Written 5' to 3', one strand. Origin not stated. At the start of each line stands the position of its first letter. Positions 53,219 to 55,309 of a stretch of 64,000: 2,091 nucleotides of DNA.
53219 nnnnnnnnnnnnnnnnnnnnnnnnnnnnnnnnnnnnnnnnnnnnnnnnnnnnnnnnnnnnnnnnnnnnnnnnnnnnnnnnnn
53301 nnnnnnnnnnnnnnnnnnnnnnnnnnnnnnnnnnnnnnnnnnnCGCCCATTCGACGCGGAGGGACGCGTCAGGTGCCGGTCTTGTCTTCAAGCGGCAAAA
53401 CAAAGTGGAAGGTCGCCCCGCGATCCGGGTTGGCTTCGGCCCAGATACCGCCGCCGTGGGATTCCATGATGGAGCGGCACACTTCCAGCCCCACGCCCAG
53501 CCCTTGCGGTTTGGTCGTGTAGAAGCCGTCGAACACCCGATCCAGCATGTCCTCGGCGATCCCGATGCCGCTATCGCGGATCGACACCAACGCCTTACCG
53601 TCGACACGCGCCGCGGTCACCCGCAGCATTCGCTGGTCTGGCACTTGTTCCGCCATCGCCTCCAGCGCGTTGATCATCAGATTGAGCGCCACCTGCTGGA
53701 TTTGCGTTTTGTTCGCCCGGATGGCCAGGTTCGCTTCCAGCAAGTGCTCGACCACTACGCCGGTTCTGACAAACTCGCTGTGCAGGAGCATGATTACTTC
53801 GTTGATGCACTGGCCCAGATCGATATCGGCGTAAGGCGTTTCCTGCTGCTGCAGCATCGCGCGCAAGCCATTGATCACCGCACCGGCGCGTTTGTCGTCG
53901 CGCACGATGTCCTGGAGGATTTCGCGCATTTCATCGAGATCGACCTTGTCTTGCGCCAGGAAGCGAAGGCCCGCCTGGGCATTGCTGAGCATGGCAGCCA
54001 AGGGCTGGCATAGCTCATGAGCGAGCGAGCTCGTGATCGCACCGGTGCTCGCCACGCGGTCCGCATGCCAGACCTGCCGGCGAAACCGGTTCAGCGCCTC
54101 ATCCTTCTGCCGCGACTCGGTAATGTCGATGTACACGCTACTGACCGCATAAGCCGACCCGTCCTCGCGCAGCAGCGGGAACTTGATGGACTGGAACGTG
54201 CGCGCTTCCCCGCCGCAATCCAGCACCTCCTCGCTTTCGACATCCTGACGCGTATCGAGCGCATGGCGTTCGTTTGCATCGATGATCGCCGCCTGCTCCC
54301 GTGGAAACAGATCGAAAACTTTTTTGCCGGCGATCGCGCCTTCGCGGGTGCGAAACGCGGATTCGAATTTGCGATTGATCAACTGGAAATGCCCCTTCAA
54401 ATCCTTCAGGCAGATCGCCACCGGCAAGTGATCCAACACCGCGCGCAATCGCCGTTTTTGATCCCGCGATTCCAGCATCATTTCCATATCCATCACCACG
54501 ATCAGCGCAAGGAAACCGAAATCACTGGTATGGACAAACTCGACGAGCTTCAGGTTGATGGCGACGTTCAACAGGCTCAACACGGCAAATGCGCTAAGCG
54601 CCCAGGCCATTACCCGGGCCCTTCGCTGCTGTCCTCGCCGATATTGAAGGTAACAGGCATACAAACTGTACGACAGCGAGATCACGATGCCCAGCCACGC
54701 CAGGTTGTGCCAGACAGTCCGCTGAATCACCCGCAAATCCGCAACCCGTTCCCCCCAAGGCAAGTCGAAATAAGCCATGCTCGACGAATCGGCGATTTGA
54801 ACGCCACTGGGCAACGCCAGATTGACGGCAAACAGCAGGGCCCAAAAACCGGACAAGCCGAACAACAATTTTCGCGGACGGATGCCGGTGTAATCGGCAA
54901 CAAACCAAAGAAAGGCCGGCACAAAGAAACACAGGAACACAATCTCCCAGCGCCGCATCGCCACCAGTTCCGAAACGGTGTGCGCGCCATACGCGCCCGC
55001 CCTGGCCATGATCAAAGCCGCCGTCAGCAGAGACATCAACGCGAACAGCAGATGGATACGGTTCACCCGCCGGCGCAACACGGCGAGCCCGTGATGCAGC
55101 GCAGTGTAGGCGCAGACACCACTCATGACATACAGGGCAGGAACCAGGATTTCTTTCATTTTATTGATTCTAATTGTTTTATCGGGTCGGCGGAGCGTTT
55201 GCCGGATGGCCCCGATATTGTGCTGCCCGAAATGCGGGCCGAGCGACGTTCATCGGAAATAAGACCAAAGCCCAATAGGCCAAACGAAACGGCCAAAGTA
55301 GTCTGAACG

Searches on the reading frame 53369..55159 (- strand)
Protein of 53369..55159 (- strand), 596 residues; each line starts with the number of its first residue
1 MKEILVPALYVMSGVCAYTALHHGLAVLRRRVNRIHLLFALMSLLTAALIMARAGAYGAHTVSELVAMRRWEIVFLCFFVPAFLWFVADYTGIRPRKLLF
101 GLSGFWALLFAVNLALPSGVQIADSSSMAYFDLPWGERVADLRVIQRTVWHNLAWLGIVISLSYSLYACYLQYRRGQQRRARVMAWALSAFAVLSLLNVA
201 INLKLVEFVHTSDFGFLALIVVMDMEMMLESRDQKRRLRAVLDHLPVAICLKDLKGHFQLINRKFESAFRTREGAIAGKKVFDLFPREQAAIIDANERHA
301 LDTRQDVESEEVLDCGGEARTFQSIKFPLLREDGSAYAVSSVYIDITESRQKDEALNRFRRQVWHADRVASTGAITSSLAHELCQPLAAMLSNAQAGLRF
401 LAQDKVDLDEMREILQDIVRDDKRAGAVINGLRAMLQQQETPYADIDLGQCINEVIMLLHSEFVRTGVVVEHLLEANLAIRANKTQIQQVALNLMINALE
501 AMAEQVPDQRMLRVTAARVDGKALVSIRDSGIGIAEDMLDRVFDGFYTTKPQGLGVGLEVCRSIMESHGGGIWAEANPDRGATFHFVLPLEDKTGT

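Call 24: search_protein_families(library=pfam, proteins=[window:53369-55159:-], max_evalue=0.001)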
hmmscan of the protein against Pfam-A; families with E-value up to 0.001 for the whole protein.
window:53369-55159:- (596 aa): 8 families
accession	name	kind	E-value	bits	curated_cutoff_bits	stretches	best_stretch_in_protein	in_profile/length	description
PF02518.31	HATPase_c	-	2.3e-23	83.2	26.4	1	484-591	3-110/111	Histidine kinase-, DNA gyrase B-, and HSP90-like ATPase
PF08448.16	PAS_4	-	6.4e-18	65.4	23.1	1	242-351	1-110/110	PAS fold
PF00989.32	PAS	-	1.1e-07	32.2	22.6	1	237-316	2-81/113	PAS fold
PF07695.17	7TMR-DISM_7TM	-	2.6e-05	24.7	29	1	11-224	7-199/205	7TM diverse intracellular signalling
PF00512.31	HisKA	-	4.9e-05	23.7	26.9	1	376-434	6-59/66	His Kinase A (phospho-acceptor) domain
PF13426.13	PAS_9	-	0.00013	22.6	27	1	246-348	1-103/103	PAS domain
PF16927.11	HisKA_7TM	-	0.00014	22.2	28.6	0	21-216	17-203/224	N-terminal 7TM region of histidine kinase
PF13188.13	PAS_8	-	0.00014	22.1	21.8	1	236-287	1-52/65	PAS domain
